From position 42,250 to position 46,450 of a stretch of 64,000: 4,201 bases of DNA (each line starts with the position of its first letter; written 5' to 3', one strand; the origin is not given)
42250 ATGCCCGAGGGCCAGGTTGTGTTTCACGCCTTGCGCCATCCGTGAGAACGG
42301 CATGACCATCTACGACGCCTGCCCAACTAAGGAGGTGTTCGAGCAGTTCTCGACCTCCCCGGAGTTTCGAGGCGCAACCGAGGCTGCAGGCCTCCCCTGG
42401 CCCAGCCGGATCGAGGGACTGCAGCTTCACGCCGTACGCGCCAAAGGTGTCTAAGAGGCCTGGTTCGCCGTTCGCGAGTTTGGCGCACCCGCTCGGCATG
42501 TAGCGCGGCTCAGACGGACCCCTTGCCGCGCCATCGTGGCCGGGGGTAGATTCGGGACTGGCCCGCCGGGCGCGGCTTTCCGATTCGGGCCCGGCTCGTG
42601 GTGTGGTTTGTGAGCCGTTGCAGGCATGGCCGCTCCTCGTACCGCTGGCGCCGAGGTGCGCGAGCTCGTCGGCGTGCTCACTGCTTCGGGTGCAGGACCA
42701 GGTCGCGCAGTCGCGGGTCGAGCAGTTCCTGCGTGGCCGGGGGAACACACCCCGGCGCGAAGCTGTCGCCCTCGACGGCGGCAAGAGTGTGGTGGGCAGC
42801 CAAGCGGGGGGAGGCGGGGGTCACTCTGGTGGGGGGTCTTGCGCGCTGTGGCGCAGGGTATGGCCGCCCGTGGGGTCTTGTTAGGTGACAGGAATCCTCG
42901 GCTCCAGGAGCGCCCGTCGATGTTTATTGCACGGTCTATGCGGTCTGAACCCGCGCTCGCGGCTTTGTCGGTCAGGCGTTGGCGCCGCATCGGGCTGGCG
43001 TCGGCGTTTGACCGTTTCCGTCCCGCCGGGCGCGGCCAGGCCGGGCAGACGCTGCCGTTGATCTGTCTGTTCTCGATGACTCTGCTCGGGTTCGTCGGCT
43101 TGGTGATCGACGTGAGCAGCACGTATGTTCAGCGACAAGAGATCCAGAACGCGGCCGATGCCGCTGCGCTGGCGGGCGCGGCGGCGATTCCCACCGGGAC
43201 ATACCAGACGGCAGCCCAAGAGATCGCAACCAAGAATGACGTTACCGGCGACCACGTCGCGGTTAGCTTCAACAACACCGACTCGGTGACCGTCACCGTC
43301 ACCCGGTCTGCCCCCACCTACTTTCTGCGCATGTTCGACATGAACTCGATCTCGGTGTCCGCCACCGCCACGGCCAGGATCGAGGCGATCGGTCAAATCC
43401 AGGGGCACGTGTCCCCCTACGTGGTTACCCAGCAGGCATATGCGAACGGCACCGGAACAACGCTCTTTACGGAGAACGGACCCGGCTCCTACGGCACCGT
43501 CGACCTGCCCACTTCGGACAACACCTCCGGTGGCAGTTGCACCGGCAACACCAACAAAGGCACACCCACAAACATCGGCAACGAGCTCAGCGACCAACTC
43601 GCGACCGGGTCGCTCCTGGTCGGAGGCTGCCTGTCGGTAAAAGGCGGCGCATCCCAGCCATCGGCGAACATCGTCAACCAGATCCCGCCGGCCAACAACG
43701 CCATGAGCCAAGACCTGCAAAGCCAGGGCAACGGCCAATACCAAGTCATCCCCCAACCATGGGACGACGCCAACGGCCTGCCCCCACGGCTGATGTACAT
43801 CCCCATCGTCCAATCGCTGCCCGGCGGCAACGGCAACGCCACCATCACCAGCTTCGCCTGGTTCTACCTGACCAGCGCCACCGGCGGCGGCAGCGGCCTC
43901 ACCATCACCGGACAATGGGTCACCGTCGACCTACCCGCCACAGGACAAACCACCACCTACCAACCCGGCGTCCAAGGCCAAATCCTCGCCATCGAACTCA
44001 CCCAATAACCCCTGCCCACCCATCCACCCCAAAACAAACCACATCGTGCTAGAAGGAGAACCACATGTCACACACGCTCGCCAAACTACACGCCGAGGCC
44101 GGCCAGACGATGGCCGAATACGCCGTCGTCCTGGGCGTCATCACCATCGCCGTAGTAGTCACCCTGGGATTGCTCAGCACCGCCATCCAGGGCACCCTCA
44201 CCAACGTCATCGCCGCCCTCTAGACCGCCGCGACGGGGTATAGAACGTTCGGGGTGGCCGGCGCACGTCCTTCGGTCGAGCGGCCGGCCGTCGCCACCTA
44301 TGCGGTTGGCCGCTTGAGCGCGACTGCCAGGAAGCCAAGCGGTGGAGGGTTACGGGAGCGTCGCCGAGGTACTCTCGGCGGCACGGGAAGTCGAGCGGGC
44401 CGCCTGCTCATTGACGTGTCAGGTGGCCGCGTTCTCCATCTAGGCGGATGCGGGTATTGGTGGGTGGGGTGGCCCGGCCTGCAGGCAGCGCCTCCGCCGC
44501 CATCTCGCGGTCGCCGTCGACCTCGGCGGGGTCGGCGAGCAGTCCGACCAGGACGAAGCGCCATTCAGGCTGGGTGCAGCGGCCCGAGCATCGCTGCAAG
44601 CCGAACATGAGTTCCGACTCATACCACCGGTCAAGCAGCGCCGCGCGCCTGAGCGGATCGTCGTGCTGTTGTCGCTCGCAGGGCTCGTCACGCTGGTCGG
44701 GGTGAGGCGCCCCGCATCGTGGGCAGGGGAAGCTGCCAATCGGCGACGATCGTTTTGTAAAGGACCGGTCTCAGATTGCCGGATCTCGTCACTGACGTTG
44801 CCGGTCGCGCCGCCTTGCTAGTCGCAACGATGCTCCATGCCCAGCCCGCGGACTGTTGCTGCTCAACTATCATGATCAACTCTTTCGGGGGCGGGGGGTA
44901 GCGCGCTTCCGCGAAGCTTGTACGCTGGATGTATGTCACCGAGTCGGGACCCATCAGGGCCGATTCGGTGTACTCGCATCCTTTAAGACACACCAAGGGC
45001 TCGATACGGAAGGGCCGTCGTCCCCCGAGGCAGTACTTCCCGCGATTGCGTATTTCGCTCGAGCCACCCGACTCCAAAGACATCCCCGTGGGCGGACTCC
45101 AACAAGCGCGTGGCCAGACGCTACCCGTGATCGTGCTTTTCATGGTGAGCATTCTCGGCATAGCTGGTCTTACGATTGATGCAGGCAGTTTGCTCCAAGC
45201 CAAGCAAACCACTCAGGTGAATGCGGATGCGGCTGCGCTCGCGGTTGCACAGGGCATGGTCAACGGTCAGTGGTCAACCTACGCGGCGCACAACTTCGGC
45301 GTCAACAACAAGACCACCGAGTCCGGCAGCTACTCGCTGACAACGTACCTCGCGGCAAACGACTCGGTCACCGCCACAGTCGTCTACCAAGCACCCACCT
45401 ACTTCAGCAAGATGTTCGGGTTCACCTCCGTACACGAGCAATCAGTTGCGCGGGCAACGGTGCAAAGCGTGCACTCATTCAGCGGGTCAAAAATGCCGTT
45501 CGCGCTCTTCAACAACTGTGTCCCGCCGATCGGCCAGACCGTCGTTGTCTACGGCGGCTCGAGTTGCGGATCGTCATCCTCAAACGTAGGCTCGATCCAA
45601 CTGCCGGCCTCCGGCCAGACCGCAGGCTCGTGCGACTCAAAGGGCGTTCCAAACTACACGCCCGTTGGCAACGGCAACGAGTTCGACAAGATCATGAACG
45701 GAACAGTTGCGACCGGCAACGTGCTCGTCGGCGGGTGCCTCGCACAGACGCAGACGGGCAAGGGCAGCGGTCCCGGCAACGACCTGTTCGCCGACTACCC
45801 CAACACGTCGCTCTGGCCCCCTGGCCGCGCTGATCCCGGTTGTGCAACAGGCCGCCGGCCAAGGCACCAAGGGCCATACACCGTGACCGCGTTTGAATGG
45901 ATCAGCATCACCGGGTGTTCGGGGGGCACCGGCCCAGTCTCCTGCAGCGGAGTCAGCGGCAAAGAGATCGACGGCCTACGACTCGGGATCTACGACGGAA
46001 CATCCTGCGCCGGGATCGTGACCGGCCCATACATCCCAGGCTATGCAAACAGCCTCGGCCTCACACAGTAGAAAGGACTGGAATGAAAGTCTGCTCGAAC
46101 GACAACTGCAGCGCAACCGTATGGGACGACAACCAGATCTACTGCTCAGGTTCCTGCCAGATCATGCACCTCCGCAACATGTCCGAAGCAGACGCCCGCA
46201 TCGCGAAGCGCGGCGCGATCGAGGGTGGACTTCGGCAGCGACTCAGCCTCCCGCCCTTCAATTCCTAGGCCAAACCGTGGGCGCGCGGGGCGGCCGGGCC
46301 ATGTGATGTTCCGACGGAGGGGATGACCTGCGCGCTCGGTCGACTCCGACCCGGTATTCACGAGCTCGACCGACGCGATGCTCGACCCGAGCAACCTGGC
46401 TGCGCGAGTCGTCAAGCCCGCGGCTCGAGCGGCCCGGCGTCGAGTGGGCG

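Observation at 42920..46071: Orphan Flp pilin hidden below the ORF cutoff, sandwiched between two TadG-like paralogs on a mobile-element remnant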

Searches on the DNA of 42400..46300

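Call 75: search_rna_families(source=window, start=42400, end=46300, threshold=evalue, max_evalue=1)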
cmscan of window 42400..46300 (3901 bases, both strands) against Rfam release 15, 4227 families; matches with E-value up to 1: 0.
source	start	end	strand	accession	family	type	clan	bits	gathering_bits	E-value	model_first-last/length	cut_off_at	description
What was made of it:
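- Tried and rejected: There is no Rfam hit (call 75).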
